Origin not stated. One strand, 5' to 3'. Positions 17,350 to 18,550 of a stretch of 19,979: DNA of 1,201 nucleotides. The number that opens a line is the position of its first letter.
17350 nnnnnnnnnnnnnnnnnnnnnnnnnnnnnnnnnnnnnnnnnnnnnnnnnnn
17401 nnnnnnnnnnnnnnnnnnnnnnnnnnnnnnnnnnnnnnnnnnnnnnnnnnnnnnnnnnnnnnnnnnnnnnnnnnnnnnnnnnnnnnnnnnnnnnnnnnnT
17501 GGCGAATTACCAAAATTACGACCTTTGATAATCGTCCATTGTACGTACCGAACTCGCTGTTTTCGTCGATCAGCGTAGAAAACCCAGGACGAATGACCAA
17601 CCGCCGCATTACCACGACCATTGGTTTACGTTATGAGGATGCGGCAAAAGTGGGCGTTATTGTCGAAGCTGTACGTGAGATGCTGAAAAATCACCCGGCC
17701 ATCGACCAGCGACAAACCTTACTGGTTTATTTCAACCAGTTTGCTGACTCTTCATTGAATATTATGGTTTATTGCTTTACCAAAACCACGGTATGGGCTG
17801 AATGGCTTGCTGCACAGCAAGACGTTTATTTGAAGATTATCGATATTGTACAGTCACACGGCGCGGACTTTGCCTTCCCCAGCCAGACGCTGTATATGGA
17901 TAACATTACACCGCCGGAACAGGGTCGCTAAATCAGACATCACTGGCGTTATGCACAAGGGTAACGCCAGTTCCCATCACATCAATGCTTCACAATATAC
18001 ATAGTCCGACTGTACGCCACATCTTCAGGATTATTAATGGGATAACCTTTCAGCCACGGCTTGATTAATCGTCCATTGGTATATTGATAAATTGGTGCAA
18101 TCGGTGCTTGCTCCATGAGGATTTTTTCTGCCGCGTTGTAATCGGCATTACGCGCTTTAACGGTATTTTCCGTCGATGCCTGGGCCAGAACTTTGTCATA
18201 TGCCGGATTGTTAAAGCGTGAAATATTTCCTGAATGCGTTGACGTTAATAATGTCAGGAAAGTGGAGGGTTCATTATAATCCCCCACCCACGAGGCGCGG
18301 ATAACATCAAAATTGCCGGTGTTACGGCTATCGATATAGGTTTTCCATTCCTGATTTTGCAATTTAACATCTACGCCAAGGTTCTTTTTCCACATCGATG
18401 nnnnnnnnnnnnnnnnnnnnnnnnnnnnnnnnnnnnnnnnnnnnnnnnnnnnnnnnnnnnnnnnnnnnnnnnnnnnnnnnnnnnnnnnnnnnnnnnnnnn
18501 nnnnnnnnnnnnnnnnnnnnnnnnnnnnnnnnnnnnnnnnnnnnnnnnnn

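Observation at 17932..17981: Hairpin between convergent ynaI and mppA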

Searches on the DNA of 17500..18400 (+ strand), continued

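Call 68: get_annotated_region(hit=H98, flank=20)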
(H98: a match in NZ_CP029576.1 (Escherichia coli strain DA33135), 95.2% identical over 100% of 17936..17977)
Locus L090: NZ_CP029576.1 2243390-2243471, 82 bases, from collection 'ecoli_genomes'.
description: Escherichia coli strain DA33135 chromosome, complete genome
organism: Escherichia coli strain DA33135 (NCBI taxid 562)
replicon: chromosome; assembly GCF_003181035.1
host: Homo sapiens; source: -; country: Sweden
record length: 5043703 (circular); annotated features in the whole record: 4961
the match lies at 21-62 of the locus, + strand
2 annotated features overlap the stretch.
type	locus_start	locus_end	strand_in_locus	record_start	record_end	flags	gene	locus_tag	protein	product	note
CDS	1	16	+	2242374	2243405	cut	ynaI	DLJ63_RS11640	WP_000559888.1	low conductance mechanosensitive channel YnaI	-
CDS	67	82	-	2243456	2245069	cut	mppA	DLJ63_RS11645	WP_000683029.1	murein tripeptide ABC transporter substrate-binding protein MppA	-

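Call 69: get_annotated_region(hit=H100, flank=20)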
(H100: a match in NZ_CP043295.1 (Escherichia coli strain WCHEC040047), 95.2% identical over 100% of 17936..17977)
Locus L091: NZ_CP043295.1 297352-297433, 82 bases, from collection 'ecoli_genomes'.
description: Escherichia coli strain WCHEC040047 chromosome, complete genome
organism: Escherichia coli strain WCHEC040047 (NCBI taxid 562)
replicon: chromosome; assembly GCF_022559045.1
host: Homo sapiens; source: -; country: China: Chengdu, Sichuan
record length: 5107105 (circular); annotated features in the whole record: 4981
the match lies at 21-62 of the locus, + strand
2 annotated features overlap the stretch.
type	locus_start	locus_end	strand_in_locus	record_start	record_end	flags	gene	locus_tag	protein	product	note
CDS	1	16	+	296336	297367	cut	ynaI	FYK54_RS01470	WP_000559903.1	low conductance mechanosensitive channel YnaI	-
CDS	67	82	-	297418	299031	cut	mppA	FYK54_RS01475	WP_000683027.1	murein tripeptide ABC transporter substrate-binding protein MppA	-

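Call 70: get_annotated_region(hit=H102, flank=20)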
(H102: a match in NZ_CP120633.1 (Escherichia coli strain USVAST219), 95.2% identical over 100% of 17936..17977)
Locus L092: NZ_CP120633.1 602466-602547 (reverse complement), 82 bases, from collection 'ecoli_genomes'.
description: Escherichia coli strain USVAST219 chromosome, complete genome
organism: Escherichia coli strain USVAST219 (NCBI taxid 562)
replicon: chromosome; assembly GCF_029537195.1
host: -; source: human clinical specimen; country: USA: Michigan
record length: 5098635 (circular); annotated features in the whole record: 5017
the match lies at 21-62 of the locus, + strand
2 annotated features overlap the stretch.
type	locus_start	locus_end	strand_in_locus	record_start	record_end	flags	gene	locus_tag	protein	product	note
CDS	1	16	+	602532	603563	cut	ynaI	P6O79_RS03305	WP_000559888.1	low conductance mechanosensitive channel YnaI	-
CDS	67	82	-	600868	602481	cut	mppA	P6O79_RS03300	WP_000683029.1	murein tripeptide ABC transporter substrate-binding protein MppA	-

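Call 71: get_annotated_region(hit=H104, flank=20)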
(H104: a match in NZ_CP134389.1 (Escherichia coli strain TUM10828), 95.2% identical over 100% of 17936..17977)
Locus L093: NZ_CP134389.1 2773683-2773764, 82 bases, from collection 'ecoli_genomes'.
description: Escherichia coli strain TUM10828 chromosome, complete genome
organism: Escherichia coli strain TUM10828 (NCBI taxid 562)
replicon: chromosome; assembly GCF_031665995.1
host: Homo sapiens; source: feces; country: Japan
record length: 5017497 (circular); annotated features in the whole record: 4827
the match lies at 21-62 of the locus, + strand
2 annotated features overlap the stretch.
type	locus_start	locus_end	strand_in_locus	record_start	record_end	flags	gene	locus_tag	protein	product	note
CDS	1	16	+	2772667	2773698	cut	ynaI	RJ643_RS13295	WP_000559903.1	low conductance mechanosensitive channel YnaI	-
CDS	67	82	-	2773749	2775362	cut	mppA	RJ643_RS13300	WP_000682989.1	murein tripeptide ABC transporter substrate-binding protein MppA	-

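Call 72: get_annotated_region(hit=H106, flank=20)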
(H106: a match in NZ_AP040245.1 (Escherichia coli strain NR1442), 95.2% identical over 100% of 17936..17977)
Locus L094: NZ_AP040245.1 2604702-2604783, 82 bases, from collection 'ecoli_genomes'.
description: Escherichia coli strain NR1442 chromosome, complete genome
organism: Escherichia coli strain NR1442 (NCBI taxid 562)
replicon: chromosome; assembly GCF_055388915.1
host: Homo sapiens; source: -; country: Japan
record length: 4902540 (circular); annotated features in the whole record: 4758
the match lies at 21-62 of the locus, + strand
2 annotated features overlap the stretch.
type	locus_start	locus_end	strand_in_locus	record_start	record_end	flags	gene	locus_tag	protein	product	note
CDS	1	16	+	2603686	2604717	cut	ynaI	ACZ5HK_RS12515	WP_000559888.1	low conductance mechanosensitive channel YnaI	-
CDS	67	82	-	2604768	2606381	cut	mppA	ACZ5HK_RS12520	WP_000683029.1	murein tripeptide ABC transporter substrate-binding protein MppA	-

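Call 73: get_annotated_region(hit=H109, flank=20)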
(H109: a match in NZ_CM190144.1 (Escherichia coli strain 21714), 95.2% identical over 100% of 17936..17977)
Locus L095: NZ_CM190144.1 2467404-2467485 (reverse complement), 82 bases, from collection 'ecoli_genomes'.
description: Escherichia coli strain 21714 chromosome, whole genome shotgun sequence
organism: Escherichia coli strain 21714 (NCBI taxid 562)
replicon: chromosome; assembly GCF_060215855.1
host: Homo sapiens; source: not collected; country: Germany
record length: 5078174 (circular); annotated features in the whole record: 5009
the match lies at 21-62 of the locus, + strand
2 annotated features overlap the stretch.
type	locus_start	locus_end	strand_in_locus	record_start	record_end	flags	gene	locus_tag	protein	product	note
CDS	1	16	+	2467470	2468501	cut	ynaI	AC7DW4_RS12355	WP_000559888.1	low conductance mechanosensitive channel YnaI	-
CDS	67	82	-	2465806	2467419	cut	mppA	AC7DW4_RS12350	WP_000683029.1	murein tripeptide ABC transporter substrate-binding protein MppA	-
